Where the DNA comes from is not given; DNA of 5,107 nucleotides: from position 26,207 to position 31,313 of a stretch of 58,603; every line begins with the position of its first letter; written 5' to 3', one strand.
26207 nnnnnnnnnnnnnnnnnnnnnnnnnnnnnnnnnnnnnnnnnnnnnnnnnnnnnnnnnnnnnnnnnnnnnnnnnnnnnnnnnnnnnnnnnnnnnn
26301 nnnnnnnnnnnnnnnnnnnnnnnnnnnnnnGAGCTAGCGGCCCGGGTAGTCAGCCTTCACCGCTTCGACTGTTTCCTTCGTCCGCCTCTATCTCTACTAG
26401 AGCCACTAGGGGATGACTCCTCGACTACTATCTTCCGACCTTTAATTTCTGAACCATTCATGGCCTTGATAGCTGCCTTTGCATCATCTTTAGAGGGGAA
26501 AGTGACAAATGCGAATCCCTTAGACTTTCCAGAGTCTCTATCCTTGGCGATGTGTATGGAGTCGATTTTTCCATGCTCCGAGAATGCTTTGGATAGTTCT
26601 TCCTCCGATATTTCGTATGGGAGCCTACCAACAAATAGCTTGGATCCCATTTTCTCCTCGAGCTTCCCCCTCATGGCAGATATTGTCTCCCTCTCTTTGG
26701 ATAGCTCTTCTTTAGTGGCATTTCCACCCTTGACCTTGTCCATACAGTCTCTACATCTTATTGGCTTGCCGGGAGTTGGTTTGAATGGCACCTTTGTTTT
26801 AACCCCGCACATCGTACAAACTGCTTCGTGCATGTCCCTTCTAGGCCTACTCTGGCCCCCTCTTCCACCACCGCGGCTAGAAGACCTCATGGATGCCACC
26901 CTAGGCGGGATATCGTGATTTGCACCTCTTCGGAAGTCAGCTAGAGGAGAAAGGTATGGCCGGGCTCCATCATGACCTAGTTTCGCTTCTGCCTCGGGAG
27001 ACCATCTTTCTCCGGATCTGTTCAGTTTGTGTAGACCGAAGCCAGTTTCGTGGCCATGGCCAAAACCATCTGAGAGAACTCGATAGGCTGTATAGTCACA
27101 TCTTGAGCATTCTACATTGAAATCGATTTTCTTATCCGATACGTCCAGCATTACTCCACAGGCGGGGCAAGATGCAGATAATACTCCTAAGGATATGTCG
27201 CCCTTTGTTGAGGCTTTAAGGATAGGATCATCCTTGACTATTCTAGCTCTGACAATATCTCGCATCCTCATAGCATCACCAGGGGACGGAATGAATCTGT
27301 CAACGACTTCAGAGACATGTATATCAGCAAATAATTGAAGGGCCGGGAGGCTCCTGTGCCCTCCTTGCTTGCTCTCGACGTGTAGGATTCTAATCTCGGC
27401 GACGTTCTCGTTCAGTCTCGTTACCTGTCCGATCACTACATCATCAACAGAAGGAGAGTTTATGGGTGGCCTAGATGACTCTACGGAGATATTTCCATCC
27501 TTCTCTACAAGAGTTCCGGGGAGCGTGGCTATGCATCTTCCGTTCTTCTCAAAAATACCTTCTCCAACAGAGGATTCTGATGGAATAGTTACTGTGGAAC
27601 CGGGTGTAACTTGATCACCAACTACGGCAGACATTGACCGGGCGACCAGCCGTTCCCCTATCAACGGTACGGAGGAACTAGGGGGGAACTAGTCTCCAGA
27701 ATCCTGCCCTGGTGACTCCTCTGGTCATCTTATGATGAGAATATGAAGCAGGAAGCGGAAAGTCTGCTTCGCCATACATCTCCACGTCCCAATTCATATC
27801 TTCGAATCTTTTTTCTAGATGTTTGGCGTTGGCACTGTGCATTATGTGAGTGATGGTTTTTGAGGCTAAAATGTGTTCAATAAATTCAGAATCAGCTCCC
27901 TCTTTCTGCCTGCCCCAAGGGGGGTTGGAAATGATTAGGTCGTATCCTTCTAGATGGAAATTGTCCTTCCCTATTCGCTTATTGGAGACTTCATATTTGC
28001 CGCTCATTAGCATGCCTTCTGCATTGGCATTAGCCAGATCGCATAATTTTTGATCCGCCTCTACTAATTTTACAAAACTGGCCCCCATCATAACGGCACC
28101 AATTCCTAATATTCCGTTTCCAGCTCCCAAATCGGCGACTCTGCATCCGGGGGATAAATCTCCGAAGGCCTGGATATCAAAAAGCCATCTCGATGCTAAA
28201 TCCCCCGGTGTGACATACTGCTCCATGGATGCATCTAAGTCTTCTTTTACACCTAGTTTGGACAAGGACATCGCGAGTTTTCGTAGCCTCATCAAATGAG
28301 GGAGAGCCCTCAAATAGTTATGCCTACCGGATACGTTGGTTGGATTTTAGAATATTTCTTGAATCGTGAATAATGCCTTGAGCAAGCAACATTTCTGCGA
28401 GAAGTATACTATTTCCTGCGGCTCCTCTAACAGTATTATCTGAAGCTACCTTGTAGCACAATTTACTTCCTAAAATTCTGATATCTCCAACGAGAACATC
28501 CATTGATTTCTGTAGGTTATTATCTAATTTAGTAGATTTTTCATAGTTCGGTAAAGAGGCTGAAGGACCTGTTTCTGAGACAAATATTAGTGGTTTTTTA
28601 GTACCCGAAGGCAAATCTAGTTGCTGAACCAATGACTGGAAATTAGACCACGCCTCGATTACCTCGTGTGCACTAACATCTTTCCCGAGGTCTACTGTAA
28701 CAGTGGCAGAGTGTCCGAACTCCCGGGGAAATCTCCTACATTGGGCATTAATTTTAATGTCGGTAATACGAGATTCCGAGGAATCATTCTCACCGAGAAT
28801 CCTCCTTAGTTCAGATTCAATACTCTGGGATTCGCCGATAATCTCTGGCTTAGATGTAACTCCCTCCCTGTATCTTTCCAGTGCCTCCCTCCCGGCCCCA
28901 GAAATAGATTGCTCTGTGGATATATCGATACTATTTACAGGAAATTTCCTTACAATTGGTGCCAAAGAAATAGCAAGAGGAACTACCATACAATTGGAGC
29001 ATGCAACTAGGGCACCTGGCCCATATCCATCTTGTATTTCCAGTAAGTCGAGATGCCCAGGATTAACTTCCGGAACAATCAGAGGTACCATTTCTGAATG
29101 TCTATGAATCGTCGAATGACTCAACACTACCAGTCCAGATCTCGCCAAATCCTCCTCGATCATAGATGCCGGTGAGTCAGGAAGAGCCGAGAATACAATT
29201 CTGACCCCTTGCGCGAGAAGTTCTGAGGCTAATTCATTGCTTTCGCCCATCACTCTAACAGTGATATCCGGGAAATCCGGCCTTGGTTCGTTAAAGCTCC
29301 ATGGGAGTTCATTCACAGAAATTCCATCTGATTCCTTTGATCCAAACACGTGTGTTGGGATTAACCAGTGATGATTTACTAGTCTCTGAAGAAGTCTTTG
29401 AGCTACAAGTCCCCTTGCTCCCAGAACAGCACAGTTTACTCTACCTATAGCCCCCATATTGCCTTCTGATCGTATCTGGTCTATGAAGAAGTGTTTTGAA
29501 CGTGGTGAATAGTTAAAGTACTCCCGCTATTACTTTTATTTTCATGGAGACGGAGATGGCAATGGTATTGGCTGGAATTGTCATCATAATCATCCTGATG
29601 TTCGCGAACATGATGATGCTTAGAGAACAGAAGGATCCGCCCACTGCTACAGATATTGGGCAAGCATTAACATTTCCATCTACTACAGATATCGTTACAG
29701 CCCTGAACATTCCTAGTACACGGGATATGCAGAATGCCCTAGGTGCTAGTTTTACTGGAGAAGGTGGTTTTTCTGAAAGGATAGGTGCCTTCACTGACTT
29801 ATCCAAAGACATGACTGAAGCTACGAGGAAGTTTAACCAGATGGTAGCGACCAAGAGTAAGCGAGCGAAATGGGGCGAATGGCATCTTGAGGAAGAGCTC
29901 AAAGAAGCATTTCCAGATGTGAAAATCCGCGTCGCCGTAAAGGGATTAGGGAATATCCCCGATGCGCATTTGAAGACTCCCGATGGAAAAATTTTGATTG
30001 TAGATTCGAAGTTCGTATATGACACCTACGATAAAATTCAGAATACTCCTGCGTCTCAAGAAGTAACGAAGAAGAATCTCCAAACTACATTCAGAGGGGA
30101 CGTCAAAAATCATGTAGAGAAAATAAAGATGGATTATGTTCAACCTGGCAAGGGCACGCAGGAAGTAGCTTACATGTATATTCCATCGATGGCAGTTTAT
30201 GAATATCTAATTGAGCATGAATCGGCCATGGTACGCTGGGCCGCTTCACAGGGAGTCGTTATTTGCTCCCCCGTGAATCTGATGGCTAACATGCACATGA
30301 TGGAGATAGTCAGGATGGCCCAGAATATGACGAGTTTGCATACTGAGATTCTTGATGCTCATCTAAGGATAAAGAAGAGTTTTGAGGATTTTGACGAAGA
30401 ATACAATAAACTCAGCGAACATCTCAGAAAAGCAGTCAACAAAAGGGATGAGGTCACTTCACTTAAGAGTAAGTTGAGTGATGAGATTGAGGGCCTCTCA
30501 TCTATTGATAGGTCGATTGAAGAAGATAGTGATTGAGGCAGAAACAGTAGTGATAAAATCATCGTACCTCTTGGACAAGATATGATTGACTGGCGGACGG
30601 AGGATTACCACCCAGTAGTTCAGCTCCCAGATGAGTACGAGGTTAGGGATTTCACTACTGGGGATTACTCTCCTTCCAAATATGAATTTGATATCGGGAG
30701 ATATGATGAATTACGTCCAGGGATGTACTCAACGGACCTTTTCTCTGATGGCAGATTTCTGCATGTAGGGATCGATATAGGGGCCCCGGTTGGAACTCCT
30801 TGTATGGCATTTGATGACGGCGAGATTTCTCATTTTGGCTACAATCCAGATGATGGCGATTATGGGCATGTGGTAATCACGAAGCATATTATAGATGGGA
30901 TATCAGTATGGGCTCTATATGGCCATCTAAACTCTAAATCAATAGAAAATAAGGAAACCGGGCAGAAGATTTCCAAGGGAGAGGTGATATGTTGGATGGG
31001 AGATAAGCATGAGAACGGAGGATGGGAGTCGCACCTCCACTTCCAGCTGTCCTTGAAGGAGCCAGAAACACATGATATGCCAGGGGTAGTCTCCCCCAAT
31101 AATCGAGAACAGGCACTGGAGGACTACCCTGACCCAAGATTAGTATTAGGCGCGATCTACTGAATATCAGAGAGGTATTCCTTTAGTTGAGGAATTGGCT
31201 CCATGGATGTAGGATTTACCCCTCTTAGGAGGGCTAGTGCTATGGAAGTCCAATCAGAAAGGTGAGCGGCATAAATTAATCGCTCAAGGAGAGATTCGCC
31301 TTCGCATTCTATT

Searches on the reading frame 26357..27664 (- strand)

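Call 8: search_protein_families(library=pfam, proteins=[window:26357-27664:-], max_evalue=0.001)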
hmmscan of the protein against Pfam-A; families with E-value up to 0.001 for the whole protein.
window:26357-27664:- (435 aa): 3 families
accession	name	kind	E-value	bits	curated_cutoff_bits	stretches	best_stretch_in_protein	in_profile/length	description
PF00076.28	RRM_1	-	1.1e-24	86.5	20.7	1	343-412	1-69/70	RNA recognition motif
PF23477.1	zf_Tbcl_2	-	4.9e-13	49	27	1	276-311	1-36/37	Probable treble clef zinc finger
PF16367.11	RRM_7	-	1.8e-05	25.1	27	1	341-417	2-81/94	RNA recognition motif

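Call 13: search_protein_families(library=ncbifam, proteins=[window:26357-27664:-], max_evalue=0.001)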
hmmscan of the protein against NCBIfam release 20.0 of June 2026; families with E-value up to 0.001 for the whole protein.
window:26357-27664:- (435 aa): 10 families
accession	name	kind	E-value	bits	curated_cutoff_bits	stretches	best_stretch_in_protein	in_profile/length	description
NF034126.3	PRK09521.1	equivalog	1.8e-28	99.5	90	1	18-201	2-178/180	exosome complex RNA-binding protein Csl4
NF058537.1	Rbp_regulator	equivalog_domain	5.6e-24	84.2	100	1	343-419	2-78/79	RNA-binding regulator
TIGR01622.1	SF-CC1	subfamily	2.8e-20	72.8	231.65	1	339-418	218-297/500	splicing factor, CC1-like family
TIGR01628.1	PABP-1234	subfamily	1.9e-14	53.8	497.1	1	336-413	174-357/595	polyadenylate binding protein, human types 1, 2, 3, 4 family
TIGR01642.1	U2AF_lg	subfamily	9.9e-14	50.7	310.3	1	328-416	286-372/510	U2 snRNP auxilliary factor, large subunit, splicing factor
TIGR04272.1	cxxc_cxxc_Mbark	domain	1.3e-13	50.4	36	1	276-311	1-36/37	CxxC-x17-CxxC domain-containing protein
TIGR01648.1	hnRNP-R-Q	subfamily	2.4e-12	46.4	317.85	1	338-411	56-129/577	hnRNP-R, Q splicing factor family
TIGR01661.1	ELAV_HUD_SF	subfamily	3.1e-11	43.4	279.1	1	339-409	88-158/351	ELAV/HuD family splicing factor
TIGR01659.1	sex-lethal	subfamily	1.1e-10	41.7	486.2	1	337-423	104-190/346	sex-lethal family splicing factor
TIGR01645.1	half-pint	subfamily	1.2e-09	37.5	443.95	1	342-417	108-181/607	poly-U binding splicing factor, half-pint family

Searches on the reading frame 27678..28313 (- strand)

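Call 8: search_protein_families(library=pfam, proteins=[window:27678-28313:-], max_evalue=0.001)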
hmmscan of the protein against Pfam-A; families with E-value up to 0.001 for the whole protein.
window:27678-28313:- (211 aa): 3 families
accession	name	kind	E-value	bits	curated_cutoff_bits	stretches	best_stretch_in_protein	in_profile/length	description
PF05175.20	MTS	-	7.4e-09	35.9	23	1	56-145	32-119/170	Methyltransferase small domain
PF03602.21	Cons_hypoth95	-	4.3e-07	30.2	24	1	54-162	40-155/182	Conserved hypothetical protein 95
PF06325.19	PrmA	-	6.8e-07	29.5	22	1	54-130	160-233/296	Ribosomal protein L11 methyltransferase (PrmA)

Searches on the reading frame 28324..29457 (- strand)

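Call 8: search_protein_families(library=pfam, proteins=[window:28324-29457:-], max_evalue=0.001)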
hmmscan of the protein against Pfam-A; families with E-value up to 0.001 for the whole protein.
window:28324-29457:- (377 aa): 2 families
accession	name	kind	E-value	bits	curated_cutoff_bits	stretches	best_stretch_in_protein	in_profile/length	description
PF01118.30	Semialdhyde_dh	-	2.9e-17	63.6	26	1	9-137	2-119/121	Semialdehyde dehydrogenase, NAD binding domain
PF02774.23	Semialdhyde_dhC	-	7.2e-13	49.5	26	1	165-343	1-183/184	Semialdehyde dehydrogenase, dimerisation domain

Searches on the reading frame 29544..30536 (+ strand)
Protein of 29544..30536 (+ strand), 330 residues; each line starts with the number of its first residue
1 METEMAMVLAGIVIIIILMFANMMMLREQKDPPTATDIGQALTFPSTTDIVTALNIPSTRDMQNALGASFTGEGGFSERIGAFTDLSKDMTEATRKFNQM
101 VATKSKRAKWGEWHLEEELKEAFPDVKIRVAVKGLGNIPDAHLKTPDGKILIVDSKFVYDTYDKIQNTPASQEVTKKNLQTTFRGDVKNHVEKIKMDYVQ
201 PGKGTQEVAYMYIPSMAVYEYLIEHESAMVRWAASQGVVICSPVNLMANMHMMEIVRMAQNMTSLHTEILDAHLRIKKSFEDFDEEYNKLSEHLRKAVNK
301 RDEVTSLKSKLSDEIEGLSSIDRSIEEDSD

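Call 8: search_protein_families(library=pfam, proteins=[window:29544-30536:+], max_evalue=0.001)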
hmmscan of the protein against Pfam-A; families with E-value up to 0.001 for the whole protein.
window:29544-30536:+ (330 aa): 1 family
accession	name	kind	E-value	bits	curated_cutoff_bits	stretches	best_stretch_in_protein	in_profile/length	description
PF02646.22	RmuC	-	5.4e-37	127.9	26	1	76-322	35-285/291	RmuC family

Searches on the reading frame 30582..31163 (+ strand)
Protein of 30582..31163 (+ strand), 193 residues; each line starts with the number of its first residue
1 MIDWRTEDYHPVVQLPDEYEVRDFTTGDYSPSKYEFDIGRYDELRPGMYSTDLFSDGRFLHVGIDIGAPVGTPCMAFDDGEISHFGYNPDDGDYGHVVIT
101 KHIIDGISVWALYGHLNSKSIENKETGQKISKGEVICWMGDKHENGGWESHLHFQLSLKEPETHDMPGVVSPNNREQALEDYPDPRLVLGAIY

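Call 52: search_protein_families(library=pfam, proteins=[window:30582-31163:+], max_evalue=0.001)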
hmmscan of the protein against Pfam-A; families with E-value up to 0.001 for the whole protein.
window:30582-31163:+ (193 aa): 1 family
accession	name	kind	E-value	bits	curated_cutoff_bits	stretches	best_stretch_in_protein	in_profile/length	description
PF01551.29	Peptidase_M23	-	2.1e-16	60.3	28.7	1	61-159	3-90/96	Peptidase family M23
